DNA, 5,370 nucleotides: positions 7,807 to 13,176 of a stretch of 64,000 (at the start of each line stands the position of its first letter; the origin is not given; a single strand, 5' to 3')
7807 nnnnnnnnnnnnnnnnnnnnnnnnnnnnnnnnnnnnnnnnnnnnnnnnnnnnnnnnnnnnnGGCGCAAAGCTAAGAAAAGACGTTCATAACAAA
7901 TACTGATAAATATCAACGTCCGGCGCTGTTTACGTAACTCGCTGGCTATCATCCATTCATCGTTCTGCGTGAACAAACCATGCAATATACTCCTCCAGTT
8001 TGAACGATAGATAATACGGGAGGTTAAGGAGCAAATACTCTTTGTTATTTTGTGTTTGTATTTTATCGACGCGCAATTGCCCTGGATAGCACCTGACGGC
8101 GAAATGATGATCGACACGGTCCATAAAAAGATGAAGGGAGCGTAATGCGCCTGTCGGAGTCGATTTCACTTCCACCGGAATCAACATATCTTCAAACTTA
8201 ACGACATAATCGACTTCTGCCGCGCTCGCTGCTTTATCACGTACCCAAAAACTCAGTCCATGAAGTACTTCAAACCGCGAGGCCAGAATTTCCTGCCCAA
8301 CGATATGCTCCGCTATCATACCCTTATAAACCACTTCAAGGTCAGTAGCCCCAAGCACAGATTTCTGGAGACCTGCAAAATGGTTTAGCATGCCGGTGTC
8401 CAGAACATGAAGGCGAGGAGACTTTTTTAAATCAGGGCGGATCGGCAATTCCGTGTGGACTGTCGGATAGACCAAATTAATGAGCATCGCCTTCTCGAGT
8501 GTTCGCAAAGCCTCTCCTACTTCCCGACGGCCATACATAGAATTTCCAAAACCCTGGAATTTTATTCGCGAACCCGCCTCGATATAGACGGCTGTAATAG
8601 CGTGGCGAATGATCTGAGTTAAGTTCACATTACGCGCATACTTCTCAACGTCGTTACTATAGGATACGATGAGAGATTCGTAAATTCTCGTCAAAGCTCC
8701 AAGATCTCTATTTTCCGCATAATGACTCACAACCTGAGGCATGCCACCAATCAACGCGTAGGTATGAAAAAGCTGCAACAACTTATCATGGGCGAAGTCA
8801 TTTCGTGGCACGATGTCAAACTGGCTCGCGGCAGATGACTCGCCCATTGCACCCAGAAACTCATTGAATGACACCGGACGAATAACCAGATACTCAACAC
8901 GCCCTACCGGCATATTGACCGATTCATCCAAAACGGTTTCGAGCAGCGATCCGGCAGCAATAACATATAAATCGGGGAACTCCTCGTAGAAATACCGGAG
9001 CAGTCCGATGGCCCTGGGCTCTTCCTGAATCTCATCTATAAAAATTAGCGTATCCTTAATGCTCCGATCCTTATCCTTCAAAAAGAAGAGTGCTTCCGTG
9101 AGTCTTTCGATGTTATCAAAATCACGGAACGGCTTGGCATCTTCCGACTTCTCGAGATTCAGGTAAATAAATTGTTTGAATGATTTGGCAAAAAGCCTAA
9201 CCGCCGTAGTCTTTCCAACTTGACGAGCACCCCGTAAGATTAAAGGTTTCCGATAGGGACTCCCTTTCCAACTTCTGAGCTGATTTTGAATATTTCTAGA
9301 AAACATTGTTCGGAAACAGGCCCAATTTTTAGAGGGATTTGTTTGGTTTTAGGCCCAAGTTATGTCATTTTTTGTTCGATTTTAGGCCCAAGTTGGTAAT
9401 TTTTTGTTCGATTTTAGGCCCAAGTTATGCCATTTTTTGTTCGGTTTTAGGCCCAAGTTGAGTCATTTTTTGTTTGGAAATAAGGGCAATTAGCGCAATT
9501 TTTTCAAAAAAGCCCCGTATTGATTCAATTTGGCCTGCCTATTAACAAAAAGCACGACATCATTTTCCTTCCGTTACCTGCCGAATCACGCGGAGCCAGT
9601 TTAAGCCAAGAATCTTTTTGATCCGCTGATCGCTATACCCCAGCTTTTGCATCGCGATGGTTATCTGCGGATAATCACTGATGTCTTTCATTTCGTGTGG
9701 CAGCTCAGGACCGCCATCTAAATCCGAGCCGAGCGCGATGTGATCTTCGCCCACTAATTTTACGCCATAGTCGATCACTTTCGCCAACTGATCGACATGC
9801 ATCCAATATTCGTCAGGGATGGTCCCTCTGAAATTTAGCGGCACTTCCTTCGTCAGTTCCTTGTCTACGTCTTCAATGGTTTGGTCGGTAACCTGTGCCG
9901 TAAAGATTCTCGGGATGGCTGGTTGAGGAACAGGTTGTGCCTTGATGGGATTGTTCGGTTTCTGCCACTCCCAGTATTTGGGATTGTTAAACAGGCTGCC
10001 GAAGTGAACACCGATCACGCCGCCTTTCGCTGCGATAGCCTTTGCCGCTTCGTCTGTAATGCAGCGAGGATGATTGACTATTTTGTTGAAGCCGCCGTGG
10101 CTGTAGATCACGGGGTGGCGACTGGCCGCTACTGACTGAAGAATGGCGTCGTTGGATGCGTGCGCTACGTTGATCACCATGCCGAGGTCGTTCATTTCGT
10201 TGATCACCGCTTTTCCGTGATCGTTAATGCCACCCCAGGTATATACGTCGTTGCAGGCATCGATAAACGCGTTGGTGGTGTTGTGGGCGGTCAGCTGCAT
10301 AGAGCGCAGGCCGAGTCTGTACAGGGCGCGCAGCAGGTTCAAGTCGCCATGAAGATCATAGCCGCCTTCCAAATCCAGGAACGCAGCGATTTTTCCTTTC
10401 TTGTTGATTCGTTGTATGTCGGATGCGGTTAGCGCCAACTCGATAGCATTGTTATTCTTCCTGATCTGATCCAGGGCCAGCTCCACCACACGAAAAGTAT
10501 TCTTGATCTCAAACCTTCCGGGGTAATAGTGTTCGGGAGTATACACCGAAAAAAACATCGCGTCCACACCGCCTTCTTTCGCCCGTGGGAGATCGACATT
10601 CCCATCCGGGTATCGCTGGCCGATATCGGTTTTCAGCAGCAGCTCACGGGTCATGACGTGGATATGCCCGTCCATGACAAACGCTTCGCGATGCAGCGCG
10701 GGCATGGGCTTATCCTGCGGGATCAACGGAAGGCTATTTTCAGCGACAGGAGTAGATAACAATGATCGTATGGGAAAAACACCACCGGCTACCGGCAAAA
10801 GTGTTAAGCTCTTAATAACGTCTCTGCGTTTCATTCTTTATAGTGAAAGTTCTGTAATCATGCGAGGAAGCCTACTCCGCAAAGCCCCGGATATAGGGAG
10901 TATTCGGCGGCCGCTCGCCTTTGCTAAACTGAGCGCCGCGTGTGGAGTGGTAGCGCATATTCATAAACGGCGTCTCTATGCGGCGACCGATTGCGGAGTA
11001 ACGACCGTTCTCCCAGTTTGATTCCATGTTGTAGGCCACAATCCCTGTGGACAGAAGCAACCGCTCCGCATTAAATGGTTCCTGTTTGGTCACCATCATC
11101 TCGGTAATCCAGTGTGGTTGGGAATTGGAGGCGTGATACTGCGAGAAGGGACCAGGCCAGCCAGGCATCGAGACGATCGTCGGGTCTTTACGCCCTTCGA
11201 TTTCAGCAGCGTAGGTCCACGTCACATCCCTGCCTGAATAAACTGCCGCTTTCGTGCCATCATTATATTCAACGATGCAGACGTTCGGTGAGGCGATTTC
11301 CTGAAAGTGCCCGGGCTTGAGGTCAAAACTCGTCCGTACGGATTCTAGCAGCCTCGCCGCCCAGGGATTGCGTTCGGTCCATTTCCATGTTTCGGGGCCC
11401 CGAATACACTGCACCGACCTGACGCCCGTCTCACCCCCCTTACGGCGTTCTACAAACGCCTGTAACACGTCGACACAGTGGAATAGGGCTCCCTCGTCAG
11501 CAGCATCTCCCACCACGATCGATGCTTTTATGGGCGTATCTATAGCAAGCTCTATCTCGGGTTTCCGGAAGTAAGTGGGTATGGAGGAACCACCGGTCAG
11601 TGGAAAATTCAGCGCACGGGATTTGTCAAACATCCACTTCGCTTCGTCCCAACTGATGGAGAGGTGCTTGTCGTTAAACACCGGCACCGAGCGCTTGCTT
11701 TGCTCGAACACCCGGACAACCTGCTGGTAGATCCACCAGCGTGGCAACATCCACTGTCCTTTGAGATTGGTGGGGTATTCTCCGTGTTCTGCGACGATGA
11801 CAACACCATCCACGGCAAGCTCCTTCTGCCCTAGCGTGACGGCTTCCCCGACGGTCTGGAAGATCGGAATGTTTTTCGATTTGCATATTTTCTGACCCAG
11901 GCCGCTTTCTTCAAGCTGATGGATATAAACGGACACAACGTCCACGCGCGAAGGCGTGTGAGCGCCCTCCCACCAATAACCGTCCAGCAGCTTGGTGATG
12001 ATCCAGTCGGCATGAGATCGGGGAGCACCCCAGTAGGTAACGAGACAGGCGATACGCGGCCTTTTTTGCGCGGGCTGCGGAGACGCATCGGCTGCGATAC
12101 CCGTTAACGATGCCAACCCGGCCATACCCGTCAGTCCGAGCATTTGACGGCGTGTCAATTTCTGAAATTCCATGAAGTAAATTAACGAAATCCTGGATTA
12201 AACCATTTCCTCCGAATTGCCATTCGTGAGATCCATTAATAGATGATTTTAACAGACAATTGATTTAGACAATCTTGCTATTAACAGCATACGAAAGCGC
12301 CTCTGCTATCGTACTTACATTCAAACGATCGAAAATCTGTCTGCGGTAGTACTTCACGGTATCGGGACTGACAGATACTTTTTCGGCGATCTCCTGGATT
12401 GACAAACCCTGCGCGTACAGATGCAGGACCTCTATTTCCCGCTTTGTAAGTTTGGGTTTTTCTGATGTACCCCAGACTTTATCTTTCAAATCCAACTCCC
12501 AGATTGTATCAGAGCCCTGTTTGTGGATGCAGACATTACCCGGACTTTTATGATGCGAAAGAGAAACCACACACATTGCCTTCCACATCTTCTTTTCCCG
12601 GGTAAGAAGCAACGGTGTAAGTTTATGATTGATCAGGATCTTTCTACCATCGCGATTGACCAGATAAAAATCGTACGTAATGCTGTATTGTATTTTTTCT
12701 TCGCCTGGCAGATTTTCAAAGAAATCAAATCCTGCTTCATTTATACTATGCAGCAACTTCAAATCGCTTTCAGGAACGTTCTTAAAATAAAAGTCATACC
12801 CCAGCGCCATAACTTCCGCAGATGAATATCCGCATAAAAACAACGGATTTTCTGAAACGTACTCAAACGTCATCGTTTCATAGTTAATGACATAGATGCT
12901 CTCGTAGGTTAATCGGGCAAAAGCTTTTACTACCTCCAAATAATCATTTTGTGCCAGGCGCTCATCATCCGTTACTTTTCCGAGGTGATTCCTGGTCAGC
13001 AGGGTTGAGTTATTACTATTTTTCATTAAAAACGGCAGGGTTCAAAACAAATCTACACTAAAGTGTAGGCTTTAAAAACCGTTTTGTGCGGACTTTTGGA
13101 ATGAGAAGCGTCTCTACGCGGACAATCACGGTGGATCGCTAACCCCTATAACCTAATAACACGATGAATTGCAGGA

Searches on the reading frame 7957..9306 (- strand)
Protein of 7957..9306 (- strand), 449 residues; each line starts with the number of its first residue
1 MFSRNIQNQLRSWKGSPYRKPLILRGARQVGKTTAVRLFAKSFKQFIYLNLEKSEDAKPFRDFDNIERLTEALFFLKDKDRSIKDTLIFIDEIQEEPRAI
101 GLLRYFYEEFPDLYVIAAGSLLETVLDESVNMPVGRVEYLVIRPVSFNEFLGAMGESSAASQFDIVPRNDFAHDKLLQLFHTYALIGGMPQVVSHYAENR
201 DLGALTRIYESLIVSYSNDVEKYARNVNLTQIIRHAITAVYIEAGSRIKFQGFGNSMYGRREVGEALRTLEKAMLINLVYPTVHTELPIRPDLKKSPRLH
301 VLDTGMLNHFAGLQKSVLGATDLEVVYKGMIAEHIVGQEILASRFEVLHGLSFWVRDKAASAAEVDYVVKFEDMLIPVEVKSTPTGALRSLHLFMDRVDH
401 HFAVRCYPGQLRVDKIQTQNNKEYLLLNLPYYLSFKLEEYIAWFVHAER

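Call 56: search_protein_families(library=pfam, proteins=[window:7957-9306:-], max_evalue=0.00001)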
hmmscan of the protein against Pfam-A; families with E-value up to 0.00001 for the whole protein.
window:7957-9306:- (449 aa): 2 families
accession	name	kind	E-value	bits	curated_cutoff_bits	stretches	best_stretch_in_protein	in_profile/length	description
PF13173.12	AAA_14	-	6.1e-26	91.4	27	1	19-151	2-129/129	AAA domain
PF13635.12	DUF4143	-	1.8e-18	67.3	28.1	1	218-382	2-159/160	Domain of unknown function (DUF4143)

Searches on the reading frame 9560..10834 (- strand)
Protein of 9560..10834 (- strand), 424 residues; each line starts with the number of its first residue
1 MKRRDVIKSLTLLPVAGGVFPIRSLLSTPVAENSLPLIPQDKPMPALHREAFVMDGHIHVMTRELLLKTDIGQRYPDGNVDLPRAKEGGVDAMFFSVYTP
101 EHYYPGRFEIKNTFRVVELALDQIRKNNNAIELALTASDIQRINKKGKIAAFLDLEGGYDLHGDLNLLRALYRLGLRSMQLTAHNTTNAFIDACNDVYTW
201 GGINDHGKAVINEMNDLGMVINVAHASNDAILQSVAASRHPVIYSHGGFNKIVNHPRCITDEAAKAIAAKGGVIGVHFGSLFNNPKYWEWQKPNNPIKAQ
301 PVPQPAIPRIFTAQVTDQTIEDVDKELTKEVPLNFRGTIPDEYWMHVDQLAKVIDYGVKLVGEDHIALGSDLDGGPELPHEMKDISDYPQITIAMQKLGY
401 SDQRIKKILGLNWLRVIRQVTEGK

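Call 56: search_protein_families(library=pfam, proteins=[window:9560-10834:-], max_evalue=0.00001)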
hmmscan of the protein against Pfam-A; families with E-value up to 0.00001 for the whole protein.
window:9560-10834:- (424 aa): 1 family
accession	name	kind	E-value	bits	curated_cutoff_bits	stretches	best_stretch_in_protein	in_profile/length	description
PF01244.27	Peptidase_M19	-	2.2e-84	283.8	26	1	47-419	2-319/319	Membrane dipeptidase (Peptidase family M19)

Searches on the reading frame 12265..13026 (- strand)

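Call 57: search_protein_families(library=pfam, proteins=[window:12265-13026:-], max_evalue=0.00001)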
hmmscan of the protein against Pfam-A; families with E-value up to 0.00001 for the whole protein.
window:12265-13026:- (253 aa): 4 families
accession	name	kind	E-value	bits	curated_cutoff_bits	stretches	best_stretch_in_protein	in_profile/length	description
PF00196.25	GerE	-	1.1e-15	57.5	23.5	1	192-247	2-57/57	Bacterial regulatory proteins, luxR family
PF13384.12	HTH_23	-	2.4e-06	27.6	24.6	0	196-229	6-39/50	Homeodomain-like domain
PF08281.18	Sigma70_r4_2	-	4.4e-06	26.7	25.7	0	192-230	10-49/54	Sigma-70, region 4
PF02796.21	HTH_7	-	8.3e-06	26.3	23.8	0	190-225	3-39/45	Helix-turn-helix domain of resolvase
